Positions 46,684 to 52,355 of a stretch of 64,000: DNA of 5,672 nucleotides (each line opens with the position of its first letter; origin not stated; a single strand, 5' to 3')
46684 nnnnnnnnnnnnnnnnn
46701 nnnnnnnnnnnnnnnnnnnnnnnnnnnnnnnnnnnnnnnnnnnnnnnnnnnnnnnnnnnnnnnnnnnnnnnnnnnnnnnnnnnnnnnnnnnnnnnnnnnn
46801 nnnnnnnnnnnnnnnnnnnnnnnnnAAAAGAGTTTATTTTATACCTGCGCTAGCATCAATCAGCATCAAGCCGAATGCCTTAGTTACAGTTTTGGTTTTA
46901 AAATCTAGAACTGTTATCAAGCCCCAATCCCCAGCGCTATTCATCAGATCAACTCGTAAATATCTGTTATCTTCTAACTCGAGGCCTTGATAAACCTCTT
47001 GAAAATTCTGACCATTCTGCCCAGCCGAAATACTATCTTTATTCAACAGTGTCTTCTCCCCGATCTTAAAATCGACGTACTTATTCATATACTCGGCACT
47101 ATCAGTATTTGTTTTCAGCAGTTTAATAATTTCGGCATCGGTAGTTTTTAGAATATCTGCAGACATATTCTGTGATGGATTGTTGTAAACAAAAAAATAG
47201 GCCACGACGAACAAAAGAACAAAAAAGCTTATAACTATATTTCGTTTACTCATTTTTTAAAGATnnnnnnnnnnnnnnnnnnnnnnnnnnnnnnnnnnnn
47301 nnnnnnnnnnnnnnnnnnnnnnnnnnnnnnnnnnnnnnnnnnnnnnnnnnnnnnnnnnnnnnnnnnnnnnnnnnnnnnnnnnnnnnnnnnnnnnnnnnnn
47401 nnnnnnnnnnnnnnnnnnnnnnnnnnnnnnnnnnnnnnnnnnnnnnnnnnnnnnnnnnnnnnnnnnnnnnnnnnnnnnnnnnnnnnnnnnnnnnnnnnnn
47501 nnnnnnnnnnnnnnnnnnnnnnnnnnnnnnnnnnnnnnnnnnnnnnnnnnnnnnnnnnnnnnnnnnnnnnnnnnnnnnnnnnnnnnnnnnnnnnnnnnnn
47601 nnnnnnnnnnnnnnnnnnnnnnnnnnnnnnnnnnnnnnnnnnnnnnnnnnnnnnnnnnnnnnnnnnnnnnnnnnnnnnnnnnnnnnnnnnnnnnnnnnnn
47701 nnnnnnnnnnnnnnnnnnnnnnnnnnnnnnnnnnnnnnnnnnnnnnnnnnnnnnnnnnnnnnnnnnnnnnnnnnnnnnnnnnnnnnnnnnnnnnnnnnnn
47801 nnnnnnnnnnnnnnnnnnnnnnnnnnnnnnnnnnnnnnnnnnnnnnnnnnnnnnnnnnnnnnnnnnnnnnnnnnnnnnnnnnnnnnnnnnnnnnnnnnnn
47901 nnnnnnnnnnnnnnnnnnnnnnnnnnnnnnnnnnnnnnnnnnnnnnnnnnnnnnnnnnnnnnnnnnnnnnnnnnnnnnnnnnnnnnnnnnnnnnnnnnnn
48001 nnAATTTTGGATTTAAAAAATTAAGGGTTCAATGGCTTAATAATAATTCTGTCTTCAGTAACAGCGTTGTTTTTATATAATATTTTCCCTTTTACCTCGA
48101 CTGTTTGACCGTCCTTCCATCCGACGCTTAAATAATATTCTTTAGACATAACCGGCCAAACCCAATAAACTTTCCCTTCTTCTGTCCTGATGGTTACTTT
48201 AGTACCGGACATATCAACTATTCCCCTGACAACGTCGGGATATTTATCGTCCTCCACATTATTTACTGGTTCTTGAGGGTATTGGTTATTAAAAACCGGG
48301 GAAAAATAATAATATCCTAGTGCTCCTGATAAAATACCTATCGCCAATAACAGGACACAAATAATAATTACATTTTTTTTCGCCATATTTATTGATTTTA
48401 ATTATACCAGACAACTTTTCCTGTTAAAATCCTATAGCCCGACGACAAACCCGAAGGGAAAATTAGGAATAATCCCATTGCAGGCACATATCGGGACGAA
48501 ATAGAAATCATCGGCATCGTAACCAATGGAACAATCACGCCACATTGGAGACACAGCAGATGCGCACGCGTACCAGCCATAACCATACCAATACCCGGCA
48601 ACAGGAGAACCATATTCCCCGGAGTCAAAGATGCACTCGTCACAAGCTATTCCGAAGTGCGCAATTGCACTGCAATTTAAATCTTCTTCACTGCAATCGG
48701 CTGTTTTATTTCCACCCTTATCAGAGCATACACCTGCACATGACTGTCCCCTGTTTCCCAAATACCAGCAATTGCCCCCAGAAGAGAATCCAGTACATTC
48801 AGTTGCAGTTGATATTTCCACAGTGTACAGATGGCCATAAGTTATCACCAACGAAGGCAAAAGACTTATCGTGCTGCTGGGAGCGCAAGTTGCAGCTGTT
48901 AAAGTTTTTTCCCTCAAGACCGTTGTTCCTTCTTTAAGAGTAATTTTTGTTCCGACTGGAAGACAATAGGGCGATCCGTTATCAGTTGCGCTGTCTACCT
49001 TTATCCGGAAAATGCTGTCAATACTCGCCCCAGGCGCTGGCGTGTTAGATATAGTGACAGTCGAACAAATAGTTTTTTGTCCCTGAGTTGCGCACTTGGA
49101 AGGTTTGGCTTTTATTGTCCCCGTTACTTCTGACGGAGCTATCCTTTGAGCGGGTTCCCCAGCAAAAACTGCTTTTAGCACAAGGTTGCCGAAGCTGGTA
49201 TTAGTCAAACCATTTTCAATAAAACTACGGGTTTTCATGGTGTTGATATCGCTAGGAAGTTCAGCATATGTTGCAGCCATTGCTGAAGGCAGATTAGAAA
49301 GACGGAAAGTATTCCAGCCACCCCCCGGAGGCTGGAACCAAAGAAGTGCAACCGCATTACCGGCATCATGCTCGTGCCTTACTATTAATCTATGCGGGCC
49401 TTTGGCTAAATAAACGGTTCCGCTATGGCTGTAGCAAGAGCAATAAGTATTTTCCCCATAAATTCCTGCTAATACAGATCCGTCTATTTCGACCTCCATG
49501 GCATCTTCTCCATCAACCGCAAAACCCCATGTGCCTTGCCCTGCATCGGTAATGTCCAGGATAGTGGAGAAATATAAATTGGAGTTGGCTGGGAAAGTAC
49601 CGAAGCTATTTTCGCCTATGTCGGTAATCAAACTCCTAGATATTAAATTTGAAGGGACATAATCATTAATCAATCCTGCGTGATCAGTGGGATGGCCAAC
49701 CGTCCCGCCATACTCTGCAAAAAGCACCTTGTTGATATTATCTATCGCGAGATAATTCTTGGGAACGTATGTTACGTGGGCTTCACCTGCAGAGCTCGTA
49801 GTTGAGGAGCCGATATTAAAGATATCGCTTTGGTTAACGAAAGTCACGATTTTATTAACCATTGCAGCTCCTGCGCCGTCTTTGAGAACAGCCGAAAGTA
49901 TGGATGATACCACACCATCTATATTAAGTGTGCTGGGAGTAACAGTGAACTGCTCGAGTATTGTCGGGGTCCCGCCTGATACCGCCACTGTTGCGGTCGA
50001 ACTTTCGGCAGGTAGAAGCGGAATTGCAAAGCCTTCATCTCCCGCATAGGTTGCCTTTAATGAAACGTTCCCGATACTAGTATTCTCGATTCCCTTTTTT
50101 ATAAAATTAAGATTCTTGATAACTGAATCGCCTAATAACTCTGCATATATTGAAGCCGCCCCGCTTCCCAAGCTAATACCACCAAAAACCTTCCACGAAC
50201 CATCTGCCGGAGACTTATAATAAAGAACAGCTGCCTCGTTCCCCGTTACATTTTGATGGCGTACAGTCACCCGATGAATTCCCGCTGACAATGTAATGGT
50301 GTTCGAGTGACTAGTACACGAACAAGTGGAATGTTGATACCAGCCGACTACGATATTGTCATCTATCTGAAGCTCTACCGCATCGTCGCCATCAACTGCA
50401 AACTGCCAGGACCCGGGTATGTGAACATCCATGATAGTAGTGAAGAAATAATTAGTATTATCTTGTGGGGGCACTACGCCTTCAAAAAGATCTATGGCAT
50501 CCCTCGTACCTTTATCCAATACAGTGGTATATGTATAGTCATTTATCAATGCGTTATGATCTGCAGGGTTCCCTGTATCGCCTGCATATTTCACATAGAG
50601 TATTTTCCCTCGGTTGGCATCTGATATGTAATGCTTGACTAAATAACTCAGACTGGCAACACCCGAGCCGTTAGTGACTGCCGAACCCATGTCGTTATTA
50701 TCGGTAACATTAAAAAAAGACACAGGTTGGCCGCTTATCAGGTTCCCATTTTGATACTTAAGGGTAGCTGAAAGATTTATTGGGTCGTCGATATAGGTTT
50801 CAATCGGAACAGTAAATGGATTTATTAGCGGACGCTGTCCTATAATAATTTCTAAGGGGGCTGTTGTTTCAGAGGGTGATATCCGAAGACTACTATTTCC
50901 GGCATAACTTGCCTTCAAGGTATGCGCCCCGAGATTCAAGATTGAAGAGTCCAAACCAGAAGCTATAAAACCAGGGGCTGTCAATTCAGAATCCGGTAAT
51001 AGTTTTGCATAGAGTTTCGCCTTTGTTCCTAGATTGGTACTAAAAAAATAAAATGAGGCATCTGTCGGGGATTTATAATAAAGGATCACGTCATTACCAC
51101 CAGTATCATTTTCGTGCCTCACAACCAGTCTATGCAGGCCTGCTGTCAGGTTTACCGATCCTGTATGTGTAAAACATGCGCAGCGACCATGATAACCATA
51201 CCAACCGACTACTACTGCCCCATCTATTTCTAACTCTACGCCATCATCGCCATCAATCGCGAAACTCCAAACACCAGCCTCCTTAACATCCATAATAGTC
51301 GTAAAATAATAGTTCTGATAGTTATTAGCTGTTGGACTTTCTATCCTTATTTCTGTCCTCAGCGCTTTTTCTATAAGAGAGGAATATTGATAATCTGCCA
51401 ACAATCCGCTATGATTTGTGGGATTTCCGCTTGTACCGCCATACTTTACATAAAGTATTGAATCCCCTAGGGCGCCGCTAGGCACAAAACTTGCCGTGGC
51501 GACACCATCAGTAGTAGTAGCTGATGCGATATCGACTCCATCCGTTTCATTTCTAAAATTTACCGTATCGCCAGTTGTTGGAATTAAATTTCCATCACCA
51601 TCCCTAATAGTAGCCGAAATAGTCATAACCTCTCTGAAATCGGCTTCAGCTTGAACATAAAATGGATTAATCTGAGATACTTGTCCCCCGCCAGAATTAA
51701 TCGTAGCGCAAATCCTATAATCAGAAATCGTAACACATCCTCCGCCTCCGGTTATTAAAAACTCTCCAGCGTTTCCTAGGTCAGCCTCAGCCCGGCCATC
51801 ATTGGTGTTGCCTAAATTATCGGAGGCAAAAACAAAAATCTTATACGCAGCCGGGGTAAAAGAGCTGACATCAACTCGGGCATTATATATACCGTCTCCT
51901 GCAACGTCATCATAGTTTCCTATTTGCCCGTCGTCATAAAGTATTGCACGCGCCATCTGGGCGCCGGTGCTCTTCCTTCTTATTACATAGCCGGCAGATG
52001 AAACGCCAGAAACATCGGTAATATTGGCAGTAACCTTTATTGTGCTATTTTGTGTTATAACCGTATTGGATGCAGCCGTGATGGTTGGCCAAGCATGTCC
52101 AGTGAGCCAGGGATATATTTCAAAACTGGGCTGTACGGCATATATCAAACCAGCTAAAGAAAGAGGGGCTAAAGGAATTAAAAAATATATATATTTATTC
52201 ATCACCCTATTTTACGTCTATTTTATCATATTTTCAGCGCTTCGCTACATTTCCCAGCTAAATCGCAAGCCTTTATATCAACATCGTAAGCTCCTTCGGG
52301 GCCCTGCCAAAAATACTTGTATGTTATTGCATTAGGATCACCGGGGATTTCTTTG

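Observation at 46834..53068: PA14-repeat giant secreted protein and Cys-rich paralog placed directly after the type IV pilus operon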

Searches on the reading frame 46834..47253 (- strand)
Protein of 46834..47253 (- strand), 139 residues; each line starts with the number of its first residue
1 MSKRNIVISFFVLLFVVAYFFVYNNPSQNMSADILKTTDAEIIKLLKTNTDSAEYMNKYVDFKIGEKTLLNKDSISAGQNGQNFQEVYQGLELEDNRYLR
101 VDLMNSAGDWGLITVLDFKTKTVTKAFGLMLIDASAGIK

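Call 4: search_protein_families(library=pfam, proteins=[window:46834-47253:-], max_evalue=1)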
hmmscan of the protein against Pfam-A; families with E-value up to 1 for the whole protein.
window:46834-47253:- (139 aa): 0 families

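Call 5: search_protein_families(library=ncbifam, proteins=[window:46834-47253:-], max_evalue=1)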
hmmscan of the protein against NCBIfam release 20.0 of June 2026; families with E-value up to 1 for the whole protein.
window:46834-47253:- (139 aa): 0 families

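Call 86: search_solved_structures(query=A11, max_evalue=10)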
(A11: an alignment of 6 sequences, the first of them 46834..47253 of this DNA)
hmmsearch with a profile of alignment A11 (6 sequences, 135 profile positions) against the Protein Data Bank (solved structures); distinct sequences matched with E-value up to 10: 0.

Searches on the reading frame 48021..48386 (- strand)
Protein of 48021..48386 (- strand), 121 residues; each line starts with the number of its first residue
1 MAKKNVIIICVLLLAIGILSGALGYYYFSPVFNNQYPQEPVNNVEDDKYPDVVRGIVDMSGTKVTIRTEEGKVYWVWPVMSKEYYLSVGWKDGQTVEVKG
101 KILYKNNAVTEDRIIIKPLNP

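Call 4: search_protein_families(library=pfam, proteins=[window:48021-48386:-], max_evalue=1)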
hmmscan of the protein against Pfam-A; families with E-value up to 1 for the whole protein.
window:48021-48386:- (121 aa): 1 family
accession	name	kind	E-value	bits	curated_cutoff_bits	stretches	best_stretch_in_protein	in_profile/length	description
PF19135.5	DUF5818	-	0.15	12.1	27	0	55-75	2-22/57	Protein of unknown function (DUF5818)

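Call 5: search_protein_families(library=ncbifam, proteins=[window:48021-48386:-], max_evalue=1)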
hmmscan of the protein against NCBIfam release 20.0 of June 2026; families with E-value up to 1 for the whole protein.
window:48021-48386:- (121 aa): 2 families
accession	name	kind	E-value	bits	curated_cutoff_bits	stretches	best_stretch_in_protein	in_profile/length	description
NF052529.1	PG_M23_Pgp6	exception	0.046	12.4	600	0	59-114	168-223/452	peptidoglycan metallopeptidase Pgp6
NF040942.2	hypo_ExtJ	equivalog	0.083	13.3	52.5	1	56-101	30-61/77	selenite/tellurite reduction operon protein ExtJ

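Call 87: search_solved_structures(query=A12, max_evalue=10)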
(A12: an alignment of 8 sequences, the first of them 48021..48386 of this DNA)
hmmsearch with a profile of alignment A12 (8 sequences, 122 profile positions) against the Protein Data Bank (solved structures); distinct sequences matched with E-value up to 10: 4.
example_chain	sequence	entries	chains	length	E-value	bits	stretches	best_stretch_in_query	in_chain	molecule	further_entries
9h39_C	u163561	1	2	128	0.53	13.5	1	48-106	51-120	anti-LYS13 VHH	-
21tv_A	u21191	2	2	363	0.58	13.4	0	53-72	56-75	Ozoralizumab (OZR) | anti-TNF-alpha nanobodies, TNF30, derived from Ozoralizumab (OZR)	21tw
9j1l_2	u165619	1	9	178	0.98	12.6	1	41-76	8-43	FtbP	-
9vkp_b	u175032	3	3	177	1.9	11.7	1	6-61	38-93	ATP synthase subunit b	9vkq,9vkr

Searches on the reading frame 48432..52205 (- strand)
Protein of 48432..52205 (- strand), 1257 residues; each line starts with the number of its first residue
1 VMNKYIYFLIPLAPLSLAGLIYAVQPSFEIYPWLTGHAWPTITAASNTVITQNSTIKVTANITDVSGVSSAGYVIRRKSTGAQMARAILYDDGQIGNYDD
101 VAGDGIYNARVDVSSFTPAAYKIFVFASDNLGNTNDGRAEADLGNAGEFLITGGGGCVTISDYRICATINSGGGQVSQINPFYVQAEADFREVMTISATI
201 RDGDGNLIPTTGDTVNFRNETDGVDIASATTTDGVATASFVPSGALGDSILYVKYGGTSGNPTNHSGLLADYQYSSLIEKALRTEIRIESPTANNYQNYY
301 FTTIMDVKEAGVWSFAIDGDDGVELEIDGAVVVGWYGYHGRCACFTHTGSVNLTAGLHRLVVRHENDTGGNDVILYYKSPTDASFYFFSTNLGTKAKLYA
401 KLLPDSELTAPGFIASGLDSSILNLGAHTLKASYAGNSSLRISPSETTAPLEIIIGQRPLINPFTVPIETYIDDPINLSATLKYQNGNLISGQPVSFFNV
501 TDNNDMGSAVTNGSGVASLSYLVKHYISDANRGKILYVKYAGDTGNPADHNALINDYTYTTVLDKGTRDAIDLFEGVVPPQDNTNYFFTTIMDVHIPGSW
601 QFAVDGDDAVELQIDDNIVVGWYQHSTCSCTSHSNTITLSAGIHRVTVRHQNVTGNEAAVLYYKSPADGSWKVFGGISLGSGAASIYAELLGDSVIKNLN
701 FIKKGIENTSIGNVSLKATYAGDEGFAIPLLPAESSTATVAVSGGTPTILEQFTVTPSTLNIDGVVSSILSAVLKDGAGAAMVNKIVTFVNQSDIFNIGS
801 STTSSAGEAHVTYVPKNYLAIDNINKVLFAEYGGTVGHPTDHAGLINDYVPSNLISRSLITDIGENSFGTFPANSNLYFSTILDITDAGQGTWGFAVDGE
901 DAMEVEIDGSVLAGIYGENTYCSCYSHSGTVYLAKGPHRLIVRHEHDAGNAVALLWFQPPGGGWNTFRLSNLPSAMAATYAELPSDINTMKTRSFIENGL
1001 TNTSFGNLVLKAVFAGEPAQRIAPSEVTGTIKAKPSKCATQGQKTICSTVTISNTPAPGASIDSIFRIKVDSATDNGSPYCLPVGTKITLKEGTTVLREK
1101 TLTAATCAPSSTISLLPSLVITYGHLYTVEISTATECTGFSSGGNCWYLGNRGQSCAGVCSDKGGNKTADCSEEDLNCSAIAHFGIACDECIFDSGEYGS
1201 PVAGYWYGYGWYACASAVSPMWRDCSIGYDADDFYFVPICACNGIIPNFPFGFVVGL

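Call 4: search_protein_families(library=pfam, proteins=[window:48432-52205:-], max_evalue=1)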
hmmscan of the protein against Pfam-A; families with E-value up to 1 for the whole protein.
window:48432-52205:- (1257 aa): 5 families
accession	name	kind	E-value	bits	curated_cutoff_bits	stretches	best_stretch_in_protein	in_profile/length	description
PF16640.11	Big_3_5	-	1.5e-10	41.9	35.5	2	188-264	8-78/88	Bacterial Ig-like domain (group 3)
PF02369.22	Big_1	-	1.6e-10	41.4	34.9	3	753-813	4-66/93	Bacterial Ig-like domain (group 1)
PF09134.16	Invasin_D3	-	4.5e-07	30.7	33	1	185-263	13-90/98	Invasin, domain 3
PF07691.17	PA14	-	8.3e-06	26.1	24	1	291-380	40-136/147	PA14 domain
PF18565.7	Glyco_hydro2_C5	-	0.028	14.7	32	1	186-227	10-51/103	Glycoside hydrolase family 2 C-terminal domain 5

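Call 5: search_protein_families(library=ncbifam, proteins=[window:48432-52205:-], max_evalue=1)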
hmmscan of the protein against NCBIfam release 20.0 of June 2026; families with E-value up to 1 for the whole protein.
window:48432-52205:- (1257 aa): 2 families
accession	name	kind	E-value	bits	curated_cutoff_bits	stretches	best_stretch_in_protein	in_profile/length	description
NF041940.1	choice_anch_X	domain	0.041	13.6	25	1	88-114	2-26/37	choice-of-anchor X domain-containing protein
NF010817.0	PRK14221.1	equivalog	0.055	13.8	103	0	486-537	17-68/124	fluoride efflux transporter CrcB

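Call 9: find_homologous_proteins(query=window:48432-52205:-)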
Query window:48432-52205:- (1257 aa): 3 proteins with E <= 0.001 among 8000 candidates.
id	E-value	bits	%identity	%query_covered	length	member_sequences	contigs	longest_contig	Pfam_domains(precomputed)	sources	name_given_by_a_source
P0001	0.0e+0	2873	100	100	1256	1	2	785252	PF07691.18,PF02369.23,PF16640.12,PF09134.17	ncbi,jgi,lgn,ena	ncbi:MAG: hypothetical protein WC845_00320 [Candidatus Staskawiczbacteria bacterium]|jgi:hypothetica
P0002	1.4e-28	117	42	8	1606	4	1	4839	PF13385.14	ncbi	ncbi:MAG: LamG-like jellyroll fold domain-containing protein, partial [Candidatus Hadarchaeales arch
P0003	2.3e-19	87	42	12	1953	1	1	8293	PF28373.1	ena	-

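Call 13: search_protein_families(library=pfam, proteins=[P0002, P0003], max_evalue=0.01)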
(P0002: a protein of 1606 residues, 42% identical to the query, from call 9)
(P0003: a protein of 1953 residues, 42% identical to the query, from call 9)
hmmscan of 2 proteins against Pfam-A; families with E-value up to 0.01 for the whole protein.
P0002 (1606 aa): 2 families
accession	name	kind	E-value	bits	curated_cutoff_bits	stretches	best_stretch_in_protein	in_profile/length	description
PF13385.13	Laminin_G_3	-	2.9e-28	99.4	27.6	2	832-1000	1-150/151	Concanavalin A-like lectin/glucanases superfamily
PF07691.17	PA14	-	0.00046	20.4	24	0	200-267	36-107/147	PA14 domain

P0003 (1953 aa): 0 families

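Call 14: find_encoding_contigs(protein=P0003, flank=10000)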
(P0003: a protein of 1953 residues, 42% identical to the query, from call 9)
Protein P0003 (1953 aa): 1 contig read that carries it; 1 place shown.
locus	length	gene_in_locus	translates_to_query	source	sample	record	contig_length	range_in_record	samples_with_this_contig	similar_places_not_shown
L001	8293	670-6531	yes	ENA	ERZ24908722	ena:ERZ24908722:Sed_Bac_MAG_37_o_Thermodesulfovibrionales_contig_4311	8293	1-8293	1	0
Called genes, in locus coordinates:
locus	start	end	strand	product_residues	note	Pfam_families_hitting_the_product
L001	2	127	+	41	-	?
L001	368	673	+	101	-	-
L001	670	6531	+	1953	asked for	PF28373:PilY1_homolog_dom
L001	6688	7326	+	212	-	PF07963:N_methyl (weak)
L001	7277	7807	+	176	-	PF07963:N_methyl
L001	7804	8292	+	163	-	?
